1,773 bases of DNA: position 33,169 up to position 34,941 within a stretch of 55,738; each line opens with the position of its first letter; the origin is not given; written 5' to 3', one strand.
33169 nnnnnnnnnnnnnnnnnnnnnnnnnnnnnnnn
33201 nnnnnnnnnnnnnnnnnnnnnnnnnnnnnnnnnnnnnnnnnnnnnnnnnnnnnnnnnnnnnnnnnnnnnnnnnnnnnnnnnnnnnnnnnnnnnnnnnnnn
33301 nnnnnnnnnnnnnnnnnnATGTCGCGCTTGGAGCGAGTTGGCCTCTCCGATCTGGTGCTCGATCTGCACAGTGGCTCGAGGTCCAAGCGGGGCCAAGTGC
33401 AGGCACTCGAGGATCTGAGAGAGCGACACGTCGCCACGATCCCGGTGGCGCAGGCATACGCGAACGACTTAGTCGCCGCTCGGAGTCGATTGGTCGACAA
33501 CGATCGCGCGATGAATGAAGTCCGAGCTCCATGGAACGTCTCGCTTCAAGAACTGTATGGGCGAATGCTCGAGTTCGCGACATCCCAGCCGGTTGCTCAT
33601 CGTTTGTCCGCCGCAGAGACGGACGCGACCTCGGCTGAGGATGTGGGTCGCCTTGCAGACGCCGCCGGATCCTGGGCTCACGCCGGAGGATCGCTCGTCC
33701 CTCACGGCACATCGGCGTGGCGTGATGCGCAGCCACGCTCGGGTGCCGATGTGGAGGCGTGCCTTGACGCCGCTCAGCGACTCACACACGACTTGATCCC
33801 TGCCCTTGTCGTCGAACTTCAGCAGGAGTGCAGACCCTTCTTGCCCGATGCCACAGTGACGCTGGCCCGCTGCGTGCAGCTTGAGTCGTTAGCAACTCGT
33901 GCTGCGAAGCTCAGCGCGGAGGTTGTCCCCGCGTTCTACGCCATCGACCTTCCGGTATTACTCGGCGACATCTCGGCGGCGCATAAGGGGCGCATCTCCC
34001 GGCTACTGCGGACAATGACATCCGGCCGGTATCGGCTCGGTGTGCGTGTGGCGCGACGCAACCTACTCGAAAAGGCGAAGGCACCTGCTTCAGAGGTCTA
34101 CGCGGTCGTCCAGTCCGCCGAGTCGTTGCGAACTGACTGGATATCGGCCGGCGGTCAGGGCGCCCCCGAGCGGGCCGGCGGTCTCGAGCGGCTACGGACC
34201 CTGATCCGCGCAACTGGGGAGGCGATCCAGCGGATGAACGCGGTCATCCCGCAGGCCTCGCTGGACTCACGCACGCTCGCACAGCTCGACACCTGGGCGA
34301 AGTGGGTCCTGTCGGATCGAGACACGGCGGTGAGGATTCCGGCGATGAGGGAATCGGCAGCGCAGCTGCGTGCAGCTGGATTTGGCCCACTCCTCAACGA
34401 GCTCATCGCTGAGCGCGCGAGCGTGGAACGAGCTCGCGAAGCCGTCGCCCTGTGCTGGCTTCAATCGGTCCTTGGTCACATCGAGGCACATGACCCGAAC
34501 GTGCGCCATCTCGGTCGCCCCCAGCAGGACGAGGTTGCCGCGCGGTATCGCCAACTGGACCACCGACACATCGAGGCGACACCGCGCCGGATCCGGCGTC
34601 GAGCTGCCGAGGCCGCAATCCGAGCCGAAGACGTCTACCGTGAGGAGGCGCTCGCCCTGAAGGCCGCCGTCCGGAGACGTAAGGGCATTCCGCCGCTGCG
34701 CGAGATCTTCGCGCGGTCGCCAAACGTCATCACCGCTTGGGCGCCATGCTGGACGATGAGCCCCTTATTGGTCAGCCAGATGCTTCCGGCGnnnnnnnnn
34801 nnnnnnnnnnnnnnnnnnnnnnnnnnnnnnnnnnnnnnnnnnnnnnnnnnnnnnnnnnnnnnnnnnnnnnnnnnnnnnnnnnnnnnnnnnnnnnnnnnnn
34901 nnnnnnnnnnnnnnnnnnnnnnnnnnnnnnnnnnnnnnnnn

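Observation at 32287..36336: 1349-aa DUF4011 / Upf1-like helicase / PD-(D/E)xK nuclease fusion on a mobile island: candidate single-gene nucleic-acid defence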

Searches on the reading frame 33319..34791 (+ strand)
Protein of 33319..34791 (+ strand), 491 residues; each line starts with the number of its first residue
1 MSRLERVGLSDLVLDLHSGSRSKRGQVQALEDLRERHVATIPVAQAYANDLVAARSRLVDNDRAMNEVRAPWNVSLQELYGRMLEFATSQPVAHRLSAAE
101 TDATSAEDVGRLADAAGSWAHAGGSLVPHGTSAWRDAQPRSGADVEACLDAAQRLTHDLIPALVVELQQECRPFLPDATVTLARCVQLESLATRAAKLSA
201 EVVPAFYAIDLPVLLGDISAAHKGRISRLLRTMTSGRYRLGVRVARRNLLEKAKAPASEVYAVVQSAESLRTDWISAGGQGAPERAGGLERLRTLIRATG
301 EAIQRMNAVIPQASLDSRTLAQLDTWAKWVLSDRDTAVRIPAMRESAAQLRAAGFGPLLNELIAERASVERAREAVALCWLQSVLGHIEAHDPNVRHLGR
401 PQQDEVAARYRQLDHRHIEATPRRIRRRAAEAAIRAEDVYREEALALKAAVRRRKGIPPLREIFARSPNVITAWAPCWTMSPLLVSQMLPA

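Call 38: search_protein_families(library=pfam, proteins=[window:33340-34780:+], max_evalue=10)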
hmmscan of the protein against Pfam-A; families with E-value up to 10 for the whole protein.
window:33340-34780:+ (480 aa): 1 family
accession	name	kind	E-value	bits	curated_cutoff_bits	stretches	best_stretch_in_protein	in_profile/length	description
PF23443.1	DUF7126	-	0.14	12.9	28.7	1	285-346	11-69/102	Family of unknown function (DUF7126)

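Call 60: predict_structure(alignment_id=A3)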
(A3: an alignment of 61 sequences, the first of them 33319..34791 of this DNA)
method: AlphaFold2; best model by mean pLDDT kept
length: 491 residues; sequences in the alignment: 61
mean_pLDDT: 90.3   pTM: 0.70
mean pLDDT of the five models: 90.3, 89.9, 89.7, 89.4, 87.3
residues with pLDDT >= 90: 327; 70-90: 146; 50-70: 18; < 50: 0
segments of 3 or more residues with pLDDT < 50: none
pLDDT, mean of each block of 10 residues (from residue 1): 83 76 83 90 77 91 93 94 93 95 94 98 91 90 96 97 92 79 94 93 92 94 88 92 93 87 95 91 86 96 95 88 95 95 96 97 96 97 95 80 89 90 90 94 92 85 90 85 68 53
secondary structure, 60 per line:
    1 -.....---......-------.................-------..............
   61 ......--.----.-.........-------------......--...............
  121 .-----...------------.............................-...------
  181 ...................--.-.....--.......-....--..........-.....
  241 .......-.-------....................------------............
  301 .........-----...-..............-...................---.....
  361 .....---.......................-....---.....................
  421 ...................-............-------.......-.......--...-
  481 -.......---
elements in order: H2-6 E13-15 H23-39 H47-66 H76-84 H98-103 H106-121 H142-170 H182-199 H204-208 H211-217 H219-222 H225-234 H236-247 H257-276 H289-309 H320-332 H334-352 H356-365 H369-391 H393-396 H400-439 H441-452 H460-466 H468-474 E477-479 H482-488

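Call 64: fold_search(model_id=the predicted structure, library=pdb)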
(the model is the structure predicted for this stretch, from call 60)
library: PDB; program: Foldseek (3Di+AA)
matches with E <= 10: 368; with E <= 0.001: 0
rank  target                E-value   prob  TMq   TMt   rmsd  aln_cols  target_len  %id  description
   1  9y6s_7C               2.1e-01  0.08  0.09  0.03  32.8       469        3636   13  96-nm repeat of the Leishmania tarentolae doublet microtubule (released 2025-12-17)
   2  9e5c_7e               2.6e-01  0.23  0.16  0.04  21.7       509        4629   12  Cryo-EM structure of 96 nm repeat of microtubule doublet from T. brucei flagellum (released 2025-03-12)
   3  7ek3                  2.7e-01  0.09  0.09  0.12  36.4       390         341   13  Cryo-EM structure of VCCN1 Y332A mutant in lipid nanodisc (released 2022-04-06)
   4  7ek1                  3.4e-01  0.14  0.13  0.17  40.2       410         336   12  Cryo-EM structure of VCCN1 in detergent (released 2022-04-06)
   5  7zr1_D                3.4e-01  0.12  0.12  0.09  32.4       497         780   14  Chaetomium thermophilum Mre11-Rad50-Nbs1 complex bound to ATPyS (composite structure) (released 2023-01-11)
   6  9a69_B                4.1e-01  0.11  0.11  0.09  27.0       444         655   13  Integrative model of MCPB-MCPC by crosslinking MS and deep learning (released 2024-09-18)
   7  7nyx_A                4.3e-01  0.06  0.11  0.05  44.4       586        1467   13  Cryo-EM structure of the MukBEF-MatP-DNA monomer (closed conformation) (released 2021-07-07)
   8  9e5c_6c               4.3e-01  0.06  0.10  0.03  40.0       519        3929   13  Cryo-EM structure of 96 nm repeat of microtubule doublet from T. brucei flagellum (released 2025-03-12)
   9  8zqp_A                4.5e-01  0.09  0.13  0.13  49.5       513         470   12  Human high-affinity choline transporter CHT1 bound to ML352 under NaCl condition, with sodium ion coordinated. (released 2024-12-04)
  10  8czj_B                4.7e-01  0.05  0.06  0.10  41.1       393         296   13  A bacteria Zrt/Irt-like protein in the apo state (released 2023-02-22)
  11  7n6g_3P               5.4e-01  0.03  0.06  0.08  55.8       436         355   14  C1 of central pair (released 2022-05-18)
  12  9ikv_A                6.1e-01  0.04  0.09  0.08  48.1       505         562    9  human SLC26A7 with iodide (released 2025-07-02)
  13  8qfc_C                6.6e-01  0.04  0.08  0.10  27.0       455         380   11  UFL1 E3 ligase bound 60S ribosome (released 2024-02-21)
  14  8r0a_L                6.9e-01  0.06  0.07  0.10  24.4       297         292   12  Cryo-EM structure of the cross-exon pre-B+5'ss complex (released 2024-05-22)
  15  9e5c_6d               7.2e-01  0.13  0.13  0.03  21.6       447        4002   11  Cryo-EM structure of 96 nm repeat of microtubule doublet from T. brucei flagellum (released 2025-03-12)
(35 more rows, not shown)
